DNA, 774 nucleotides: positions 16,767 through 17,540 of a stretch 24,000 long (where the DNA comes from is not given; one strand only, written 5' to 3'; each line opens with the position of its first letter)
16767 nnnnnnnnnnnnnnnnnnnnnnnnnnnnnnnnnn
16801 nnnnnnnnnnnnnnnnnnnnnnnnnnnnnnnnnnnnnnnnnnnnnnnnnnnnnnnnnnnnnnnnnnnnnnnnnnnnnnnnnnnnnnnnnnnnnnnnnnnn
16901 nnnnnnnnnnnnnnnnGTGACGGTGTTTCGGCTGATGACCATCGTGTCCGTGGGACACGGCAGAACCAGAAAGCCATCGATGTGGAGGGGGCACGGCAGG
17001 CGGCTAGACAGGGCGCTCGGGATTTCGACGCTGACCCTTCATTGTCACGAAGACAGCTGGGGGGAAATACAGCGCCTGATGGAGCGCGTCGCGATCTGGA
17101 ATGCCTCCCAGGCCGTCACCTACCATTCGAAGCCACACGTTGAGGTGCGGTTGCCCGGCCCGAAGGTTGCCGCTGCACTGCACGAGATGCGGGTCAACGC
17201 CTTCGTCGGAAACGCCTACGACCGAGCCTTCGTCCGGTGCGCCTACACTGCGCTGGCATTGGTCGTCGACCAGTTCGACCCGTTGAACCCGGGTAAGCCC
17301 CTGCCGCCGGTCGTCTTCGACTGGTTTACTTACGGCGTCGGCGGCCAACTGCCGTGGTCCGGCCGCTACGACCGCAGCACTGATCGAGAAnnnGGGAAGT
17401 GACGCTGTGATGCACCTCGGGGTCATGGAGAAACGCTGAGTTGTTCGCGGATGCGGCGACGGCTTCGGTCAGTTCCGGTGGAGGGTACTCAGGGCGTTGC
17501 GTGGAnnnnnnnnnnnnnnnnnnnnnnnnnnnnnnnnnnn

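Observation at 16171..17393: Two unknown proteins translationally coupled to the STAND-like gene by back-to-back GTGA overlaps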

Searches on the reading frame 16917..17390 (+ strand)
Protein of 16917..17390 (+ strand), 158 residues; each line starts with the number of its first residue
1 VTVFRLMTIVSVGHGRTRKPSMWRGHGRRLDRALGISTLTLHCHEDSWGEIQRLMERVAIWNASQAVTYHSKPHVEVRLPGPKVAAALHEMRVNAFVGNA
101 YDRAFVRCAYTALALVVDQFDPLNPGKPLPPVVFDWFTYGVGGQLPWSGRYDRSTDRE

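Call 5: search_protein_families(library=pfam, proteins=[window:16917-17390:+], max_evalue=1)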
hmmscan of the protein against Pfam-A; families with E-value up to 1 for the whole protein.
window:16917-17390:+ (158 aa): 1 family
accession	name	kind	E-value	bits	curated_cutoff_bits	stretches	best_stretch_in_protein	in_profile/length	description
PF14430.11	Imm1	-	0.096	13.9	22.4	1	46-136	8-86/125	Immunity protein Imm1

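Call 6: search_protein_families(library=padloc, proteins=[window:16917-17390:+], max_evalue=1)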
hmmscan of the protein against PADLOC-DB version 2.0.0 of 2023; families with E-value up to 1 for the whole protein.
window:16917-17390:+ (158 aa): 0 families

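Call 7: search_protein_families(library=ncbifam, proteins=[window:16917-17390:+], max_evalue=1)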
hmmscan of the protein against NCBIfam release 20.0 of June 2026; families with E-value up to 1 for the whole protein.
window:16917-17390:+ (158 aa): 0 families

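Call 9: find_homologous_proteins(query=window:16917-17390:+, max_evalue=0.001)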
Query window:16917-17390:+ (158 aa): 3 proteins with E <= 0.001 among 94 candidates.
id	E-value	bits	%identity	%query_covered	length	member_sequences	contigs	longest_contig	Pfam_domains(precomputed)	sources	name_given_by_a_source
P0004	1.6e-65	238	100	66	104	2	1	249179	-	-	-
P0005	8.2e-54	200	64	85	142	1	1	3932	-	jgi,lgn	jgi:hypothetical protein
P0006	1.6e-48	182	66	80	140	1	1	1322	-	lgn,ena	-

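Call 13: find_encoding_contigs(protein=P0006, flank=10000)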
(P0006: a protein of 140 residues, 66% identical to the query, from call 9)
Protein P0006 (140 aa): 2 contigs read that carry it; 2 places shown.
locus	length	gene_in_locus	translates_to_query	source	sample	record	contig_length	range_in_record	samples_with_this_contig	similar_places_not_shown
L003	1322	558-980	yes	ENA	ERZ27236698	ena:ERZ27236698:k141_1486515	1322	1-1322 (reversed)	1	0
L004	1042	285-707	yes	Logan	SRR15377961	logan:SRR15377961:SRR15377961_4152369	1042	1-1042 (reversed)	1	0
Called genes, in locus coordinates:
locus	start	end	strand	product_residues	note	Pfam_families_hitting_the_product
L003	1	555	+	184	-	?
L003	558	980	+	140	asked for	-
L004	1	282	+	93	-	?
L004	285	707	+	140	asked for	-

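Call 33: predict_structure(alignment_id=A4)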
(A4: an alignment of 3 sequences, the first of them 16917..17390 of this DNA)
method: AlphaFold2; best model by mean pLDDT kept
length: 158 residues; sequences in the alignment: 3
mean_pLDDT: 41.3   pTM: 0.29
mean pLDDT of the five models: 41.3, 40.8, 40.4, 40.4, 36.6
residues with pLDDT >= 90: 0; 70-90: 0; 50-70: 41; < 50: 117
segments of 3 or more residues with pLDDT < 50: 1-38, 61-76, 92-103, 112-158
pLDDT, mean of each block of 10 residues (from residue 1): 23 26 34 46 54 55 46 49 53 45 51 47 41 31 28 32
secondary structure, 60 per line:
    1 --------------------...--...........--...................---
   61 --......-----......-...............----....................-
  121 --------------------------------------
elements in order: H26-36 E39-44 H45-57 E66-68 E74-79 H81-95 H100-119

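Call 58: search_solved_structures(query=A7, max_evalue=10)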
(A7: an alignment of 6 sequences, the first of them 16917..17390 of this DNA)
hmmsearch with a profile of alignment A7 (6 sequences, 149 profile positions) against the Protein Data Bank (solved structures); distinct sequences matched with E-value up to 10: 0.

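Call 61: search_protein_families(library=pfam, alignment_id=A7, max_evalue=1)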
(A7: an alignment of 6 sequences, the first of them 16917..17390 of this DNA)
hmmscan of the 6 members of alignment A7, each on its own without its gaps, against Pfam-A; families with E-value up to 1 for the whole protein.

A. member 1, window:16917-17390:+ (158 aa): 1 family
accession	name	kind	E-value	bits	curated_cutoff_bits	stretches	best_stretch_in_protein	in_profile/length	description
PF14430.11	Imm1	-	0.096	13.9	22.4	1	46-136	8-86/125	Immunity protein Imm1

B. families by the number of members that match (of 6 scanned): 1 family
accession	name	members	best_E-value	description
PF14430.11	Imm1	1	0.096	Immunity protein Imm1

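Call 88: search_protein_families(library=phrogs, proteins=[window:16917-17390:+], max_evalue=0.1)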
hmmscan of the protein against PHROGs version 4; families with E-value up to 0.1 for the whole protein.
window:16917-17390:+ (158 aa): 0 families
